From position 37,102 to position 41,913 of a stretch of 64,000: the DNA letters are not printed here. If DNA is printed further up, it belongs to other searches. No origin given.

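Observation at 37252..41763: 1503-aa architecture: active KaiC-like domain + degenerate KaiC-like domain + cytoplasmic solute-binding-protein-like tail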

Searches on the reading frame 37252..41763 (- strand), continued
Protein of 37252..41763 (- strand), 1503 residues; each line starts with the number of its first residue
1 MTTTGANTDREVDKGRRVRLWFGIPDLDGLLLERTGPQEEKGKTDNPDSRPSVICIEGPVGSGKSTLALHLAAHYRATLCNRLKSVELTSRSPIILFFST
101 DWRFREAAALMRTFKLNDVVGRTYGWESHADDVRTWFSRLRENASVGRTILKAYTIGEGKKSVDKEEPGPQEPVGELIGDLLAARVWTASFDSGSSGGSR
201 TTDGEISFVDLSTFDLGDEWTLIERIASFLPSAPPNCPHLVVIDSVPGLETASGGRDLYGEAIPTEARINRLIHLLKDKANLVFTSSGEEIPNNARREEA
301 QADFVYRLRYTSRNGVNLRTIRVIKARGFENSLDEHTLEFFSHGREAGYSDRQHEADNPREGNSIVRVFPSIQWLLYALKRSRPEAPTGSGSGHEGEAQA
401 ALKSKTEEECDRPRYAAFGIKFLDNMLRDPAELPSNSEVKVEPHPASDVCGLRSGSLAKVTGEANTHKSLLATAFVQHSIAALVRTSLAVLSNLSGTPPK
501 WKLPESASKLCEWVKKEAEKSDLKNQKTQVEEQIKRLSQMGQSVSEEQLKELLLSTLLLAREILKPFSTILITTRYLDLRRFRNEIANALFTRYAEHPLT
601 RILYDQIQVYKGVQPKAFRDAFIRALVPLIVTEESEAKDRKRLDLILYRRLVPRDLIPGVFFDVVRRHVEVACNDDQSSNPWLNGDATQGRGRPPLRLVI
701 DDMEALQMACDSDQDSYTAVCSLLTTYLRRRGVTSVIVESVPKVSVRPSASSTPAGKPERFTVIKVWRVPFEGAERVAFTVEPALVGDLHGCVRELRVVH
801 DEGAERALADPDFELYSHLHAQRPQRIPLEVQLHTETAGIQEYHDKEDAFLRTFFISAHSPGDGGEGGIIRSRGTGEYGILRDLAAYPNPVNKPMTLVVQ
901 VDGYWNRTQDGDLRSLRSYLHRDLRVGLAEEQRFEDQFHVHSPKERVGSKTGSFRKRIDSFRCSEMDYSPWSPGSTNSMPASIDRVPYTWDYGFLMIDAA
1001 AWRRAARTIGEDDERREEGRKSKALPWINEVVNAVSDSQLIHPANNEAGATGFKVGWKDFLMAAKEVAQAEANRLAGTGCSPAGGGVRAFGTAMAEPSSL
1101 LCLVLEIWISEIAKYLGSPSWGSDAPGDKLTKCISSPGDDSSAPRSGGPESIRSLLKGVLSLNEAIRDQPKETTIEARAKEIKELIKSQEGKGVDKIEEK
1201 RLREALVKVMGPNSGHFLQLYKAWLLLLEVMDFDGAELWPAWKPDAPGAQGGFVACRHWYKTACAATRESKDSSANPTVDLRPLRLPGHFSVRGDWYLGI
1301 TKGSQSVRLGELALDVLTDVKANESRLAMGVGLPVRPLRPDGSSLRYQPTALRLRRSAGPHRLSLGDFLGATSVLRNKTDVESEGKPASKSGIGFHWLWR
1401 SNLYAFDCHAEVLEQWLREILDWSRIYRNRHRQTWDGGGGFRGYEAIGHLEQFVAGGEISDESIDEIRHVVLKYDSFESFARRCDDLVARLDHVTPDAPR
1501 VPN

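Call 85: find_related_loci(query=A2, collection=viral_contigs, flank=10000)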
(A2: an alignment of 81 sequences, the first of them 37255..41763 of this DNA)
Query A2 (1503 aa) in viral_contigs; peptide patterns used: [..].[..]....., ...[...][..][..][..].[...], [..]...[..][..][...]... (x = any residue, [..] = any of these).
27 stretches matched a pattern, but none encodes a relative of the query by tblastn (E <= 1e-3).

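Call 86: search_protein_families(library=pfam, proteins=[L030:7146-12881:+, L032:9974-15565:+, L034:9899-15580:+, L012:9668-14785:+, L025:9863-14668:+], max_evalue=0.001)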
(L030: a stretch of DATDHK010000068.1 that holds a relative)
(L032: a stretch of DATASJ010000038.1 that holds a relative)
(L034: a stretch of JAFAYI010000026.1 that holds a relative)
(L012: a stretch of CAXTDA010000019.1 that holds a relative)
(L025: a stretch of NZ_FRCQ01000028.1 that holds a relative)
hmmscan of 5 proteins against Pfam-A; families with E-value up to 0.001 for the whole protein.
L030:7146-12881:+ (1912 aa): 2 families
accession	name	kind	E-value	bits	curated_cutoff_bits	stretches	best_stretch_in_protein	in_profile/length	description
PF06745.19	ATPase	-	4.9e-07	29.8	26.6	0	261-332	139-216/231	KaiC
PF13481.12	AAA_25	-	0.00017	21.7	27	1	43-120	35-110/195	AAA domain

L032:9974-15565:+ (1864 aa): 1 family
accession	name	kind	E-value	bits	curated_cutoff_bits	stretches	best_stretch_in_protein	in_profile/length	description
PF06745.19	ATPase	-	1.6e-06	28.1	26.6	0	209-312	121-223/231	KaiC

L034:9899-15580:+ (1894 aa): 1 family
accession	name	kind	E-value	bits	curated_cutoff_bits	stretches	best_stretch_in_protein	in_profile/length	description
PF06745.19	ATPase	-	1.3e-08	35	26.6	0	315-370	161-221/231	KaiC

L012:9668-14785:+ (1706 aa): 1 family
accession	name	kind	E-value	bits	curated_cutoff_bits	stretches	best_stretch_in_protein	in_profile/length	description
PF06745.19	ATPase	-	3.5e-16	59.7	26.6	1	319-420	123-221/231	KaiC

L025:9863-14668:+ (1602 aa): 2 families
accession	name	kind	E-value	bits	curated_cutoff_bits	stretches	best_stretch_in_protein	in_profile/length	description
PF06745.19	ATPase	-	2.3e-14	53.8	26.6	1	254-359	121-223/231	KaiC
PF13481.12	AAA_25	-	4.1e-07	30.3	27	1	79-195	29-140/195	AAA domain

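Call 97: search_protein_families(library=pfam, proteins=[L039:9714-13388:-, L039:2731-5145:+, L039:13391-15196:-, L014:4957-7401:-], max_evalue=0.001)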
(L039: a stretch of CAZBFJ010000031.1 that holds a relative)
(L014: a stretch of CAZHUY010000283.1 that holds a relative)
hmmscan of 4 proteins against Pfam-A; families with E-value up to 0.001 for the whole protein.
L039:9714-13388:- (1225 aa): 3 families
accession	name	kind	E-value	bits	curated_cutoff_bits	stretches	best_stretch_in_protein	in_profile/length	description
PF06745.19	ATPase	-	2.8e-23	82.9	26.6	2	94-147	21-73/231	KaiC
PF13481.12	AAA_25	-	1.5e-06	28.4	27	1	95-145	36-95/195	AAA domain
PF13191.12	AAA_16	-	0.00072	20.5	32.6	0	90-119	21-51/167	AAA ATPase domain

L039:2731-5145:+ (805 aa): 1 family
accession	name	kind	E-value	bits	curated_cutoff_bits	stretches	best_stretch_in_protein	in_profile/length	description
PF00150.24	Cellulase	-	1.3e-58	199.1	23.5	1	308-558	3-271/272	Cellulase (glycosyl hydrolase family 5)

L039:13391-15196:- (602 aa): 1 family
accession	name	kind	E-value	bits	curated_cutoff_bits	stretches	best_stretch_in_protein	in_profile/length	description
PF24391.1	HD-CE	-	3.9e-12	46.8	27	1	68-202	9-197/263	HD-CE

L014:4957-7401:- (815 aa): 0 families

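Call 99: find_homologous_proteins(query=L039:9714-13388:-, max_evalue=0.00001)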
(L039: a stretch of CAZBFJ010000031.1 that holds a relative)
Query L039:9714-13388:- (1225 aa): 33 proteins with E <= 0.00001 among 8000 candidates.
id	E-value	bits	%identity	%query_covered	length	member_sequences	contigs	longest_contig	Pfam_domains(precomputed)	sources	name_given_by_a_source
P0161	0.0e+0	2836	99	100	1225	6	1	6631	PF06745.20,PF13481.13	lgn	-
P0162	0.0e+0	1383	57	97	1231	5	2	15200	PF06745.20,PF13481.13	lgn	-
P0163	0.0e+0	1104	50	93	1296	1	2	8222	PF06745.20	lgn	-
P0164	6.6e-218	744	39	94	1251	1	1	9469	PF06745.20,PF13481.13,PF13191.13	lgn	-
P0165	9.1e-176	605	36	91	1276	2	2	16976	PF06745.20,PF13481.13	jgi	jgi:KaiC/GvpD/RAD55 family RecA-like ATPase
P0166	7.9e-175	602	36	92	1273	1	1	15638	PF06745.20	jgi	jgi:KaiC/GvpD/RAD55 family RecA-like ATPase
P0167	1.1e-168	582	33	97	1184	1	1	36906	PF06745.20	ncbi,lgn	-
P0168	3.1e-163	563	30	70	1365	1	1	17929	PF06745.20,PF13481.13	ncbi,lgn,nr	ncbi:MAG: hypothetical protein JXA71_19220 [Chitinispirillaceae bacterium]|nr:hypothetical protein [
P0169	1.3e-162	561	31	76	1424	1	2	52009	PF06745.20,PF13481.13,PF20720.4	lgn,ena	-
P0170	2.4e-161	557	34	98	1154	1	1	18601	PF06745.20,PF20720.4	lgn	-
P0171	1.7e-157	544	29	70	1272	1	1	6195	PF06745.20,PF13481.13,PF20720.4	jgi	jgi:KaiC/GvpD/RAD55 family RecA-like ATPase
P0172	1.5e-156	541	32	70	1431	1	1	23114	PF13173.13,PF06745.20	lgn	-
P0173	4.4e-156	540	33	97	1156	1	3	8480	PF13173.13,PF06745.20,PF13481.13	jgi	jgi:KaiC/GvpD/RAD55 family RecA-like ATPase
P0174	8.5e-156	539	32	70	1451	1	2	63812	PF06745.20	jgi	jgi:KaiC/GvpD/RAD55 family RecA-like ATPase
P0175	1.1e-153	532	33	94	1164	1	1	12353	PF06745.20,PF20720.4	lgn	-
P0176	2.3e-152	527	33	93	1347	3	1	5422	PF06745.20,PF13481.13,PF20720.4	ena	-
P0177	3.8e-152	527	29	70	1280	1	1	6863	PF06745.20,PF13481.13,PF20720.4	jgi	jgi:KaiC/GvpD/RAD55 family RecA-like ATPase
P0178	2.5e-148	514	32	94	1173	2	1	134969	PF06745.20,PF20720.4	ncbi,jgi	jgi:KaiC/GvpD/RAD55 family RecA-like ATPase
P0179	4.6e-146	507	32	97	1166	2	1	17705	PF06745.20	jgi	jgi:KaiC/GvpD/RAD55 family RecA-like ATPase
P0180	4.2e-145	503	33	97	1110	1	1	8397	PF06745.20,PF13481.13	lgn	-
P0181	7.1e-144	499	29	95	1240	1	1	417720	PF06745.20,PF03796.22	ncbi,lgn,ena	-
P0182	3.9e-143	497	34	78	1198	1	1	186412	PF06745.20,PF13481.13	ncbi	-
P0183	9.8e-137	476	31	95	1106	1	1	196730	PF06745.20,PF20720.4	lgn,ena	-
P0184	5.9e-134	466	33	97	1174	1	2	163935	PF06745.20,PF13481.13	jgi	jgi:hypothetical protein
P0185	9.4e-134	466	30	96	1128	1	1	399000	PF06745.20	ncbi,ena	-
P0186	1.5e-121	425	32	57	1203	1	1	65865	PF06745.20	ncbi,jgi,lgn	-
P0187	1.5e-114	402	33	35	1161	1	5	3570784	PF06745.20,PF20720.4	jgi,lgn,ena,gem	-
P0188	1.0e-111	393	31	91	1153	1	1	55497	PF06745.20,PF13191.13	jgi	jgi:KaiC/GvpD/RAD55 family RecA-like ATPase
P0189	1.5e-106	376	27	44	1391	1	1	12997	PF06745.20,PF13191.13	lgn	-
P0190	4.7e-99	351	28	90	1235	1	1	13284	PF06745.20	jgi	jgi:KaiC/GvpD/RAD55 family RecA-like ATPase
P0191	9.6e-51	191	26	65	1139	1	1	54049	PF06745.20,PF13481.13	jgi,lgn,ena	-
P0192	8.3e-8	49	21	33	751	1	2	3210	PF06745.20,PF03796.22,PF13481.13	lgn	-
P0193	1.4e-6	44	24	31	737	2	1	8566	PF06745.20,PF13481.13,PF13191.13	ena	-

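Call 100: find_encoding_contigs(protein=P0187, flank=7000, max_places=1)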
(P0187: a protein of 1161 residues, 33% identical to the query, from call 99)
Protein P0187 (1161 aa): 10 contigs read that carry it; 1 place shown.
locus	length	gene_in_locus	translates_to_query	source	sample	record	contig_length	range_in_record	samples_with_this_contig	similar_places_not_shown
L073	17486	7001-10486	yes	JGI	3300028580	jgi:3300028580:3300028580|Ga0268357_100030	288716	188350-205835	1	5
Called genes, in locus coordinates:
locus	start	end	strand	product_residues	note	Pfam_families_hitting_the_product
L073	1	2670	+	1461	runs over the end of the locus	PF25059:FN3_DSCAM-DSCAML_C (faint), PF16656:Pur_ac_phosph_N (faint), PF10179:NDNF (faint), PF00041:fn3, PF25788:Ig_Rha78A_N (faint), PF00041:fn3 (weak), PF18962:Por_Secre_tail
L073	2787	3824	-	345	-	-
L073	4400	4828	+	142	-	PF05025:RbsD_FucU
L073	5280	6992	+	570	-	PF24391:HD-CE (faint)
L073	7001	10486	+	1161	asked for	PF06745:ATPase, PF20720:nSTAND3 (faint)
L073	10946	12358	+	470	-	PF11638:DnaA_N, PF00308:Bac_DnaA, PF01695:IstB_IS21 (weak), PF08299:Bac_DnaA_C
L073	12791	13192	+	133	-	-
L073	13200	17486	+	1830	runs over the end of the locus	PF00932:LTD, PF07705:CARDB (weak), PF00932:LTD, PF13585:CHU_C (weak), PF13860:FlgD_ig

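Call 101: find_encoding_contigs(protein=P0181, flank=7000, max_places=1)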
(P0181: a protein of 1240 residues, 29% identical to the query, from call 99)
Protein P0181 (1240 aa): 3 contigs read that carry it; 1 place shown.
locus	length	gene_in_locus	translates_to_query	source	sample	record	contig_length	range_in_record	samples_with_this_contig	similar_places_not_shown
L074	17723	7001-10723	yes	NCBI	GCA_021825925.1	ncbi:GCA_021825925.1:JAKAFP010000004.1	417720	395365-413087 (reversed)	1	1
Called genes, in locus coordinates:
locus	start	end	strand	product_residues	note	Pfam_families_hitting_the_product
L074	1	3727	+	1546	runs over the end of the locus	PF00310:GATase_2, PF04898:Glu_syn_central, PF01645:Glu_synthase, PF01493:GXGXG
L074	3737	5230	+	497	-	PF14691:Fer4_20, PF00070:Pyr_redox (weak), PF01266:DAO (faint), PF01494:FAD_binding_3 (faint), PF03486:HI0933_like (faint), PF07992:Pyr_redox_2, PF01593:Amino_oxidase (weak), PF13450:NAD_binding_8, +1 more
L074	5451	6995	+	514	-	PF24391:HD-CE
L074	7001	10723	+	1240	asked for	PF03796:DnaB_C (faint), PF06745:ATPase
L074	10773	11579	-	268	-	PF00106:adh_short, PF08659:KR, PF13561:adh_short_C2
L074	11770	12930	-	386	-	PF00248:Aldo_ket_red, PF13187:Fer4_9, PF13534:Fer4_17 (weak)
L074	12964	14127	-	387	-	PF01969:Ni_insertion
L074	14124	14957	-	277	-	PF02540:NAD_synthase (weak), PF01171:ATP_bind_3 (faint)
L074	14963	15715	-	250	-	PF00731:AIRC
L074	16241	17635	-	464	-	PF00753:Lactamase_B, PF23023:Anti-Pycsar_Apyc1 (faint), PF12706:Lactamase_B_2 (weak), PF16661:Lactamase_B_6, PF10996:Beta-Casp, PF07521:RMMBL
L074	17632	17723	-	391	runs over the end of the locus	PF01612:DNA_pol_A_exo1, PF00570:HRDC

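Call 102: find_encoding_contigs(protein=P0178, flank=7000, max_places=1)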
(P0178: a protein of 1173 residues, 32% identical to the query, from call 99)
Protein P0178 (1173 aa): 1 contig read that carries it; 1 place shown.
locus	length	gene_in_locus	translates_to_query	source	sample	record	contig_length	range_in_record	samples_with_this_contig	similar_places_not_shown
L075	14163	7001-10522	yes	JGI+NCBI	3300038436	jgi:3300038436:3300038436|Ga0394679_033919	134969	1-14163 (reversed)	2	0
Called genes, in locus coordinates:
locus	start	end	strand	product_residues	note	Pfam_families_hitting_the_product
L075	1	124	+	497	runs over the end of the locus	PF14691:Fer4_20, PF00070:Pyr_redox (weak), PF01266:DAO (faint), PF07992:Pyr_redox_2, PF12831:FAD_oxidored (weak), PF01593:Amino_oxidase (weak), PF13450:NAD_binding_8, PF07992:Pyr_redox_2 (weak), +3 more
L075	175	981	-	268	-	PF00106:adh_short, PF08659:KR, PF13561:adh_short_C2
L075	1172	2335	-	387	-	PF00248:Aldo_ket_red, PF13187:Fer4_9, PF13534:Fer4_17 (weak)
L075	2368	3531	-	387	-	PF01969:Ni_insertion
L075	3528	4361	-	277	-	-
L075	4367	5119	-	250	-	PF00731:AIRC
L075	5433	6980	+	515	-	PF24391:HD-CE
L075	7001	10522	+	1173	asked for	PF20720:nSTAND3 (faint), PF06745:ATPase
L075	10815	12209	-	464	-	PF00753:Lactamase_B, PF23023:Anti-Pycsar_Apyc1 (weak), PF12706:Lactamase_B_2 (weak), PF16661:Lactamase_B_6, PF10996:Beta-Casp, PF07521:RMMBL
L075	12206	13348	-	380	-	PF01612:DNA_pol_A_exo1, PF00570:HRDC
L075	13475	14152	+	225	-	PF00072:Response_reg, PF00486:Trans_reg_C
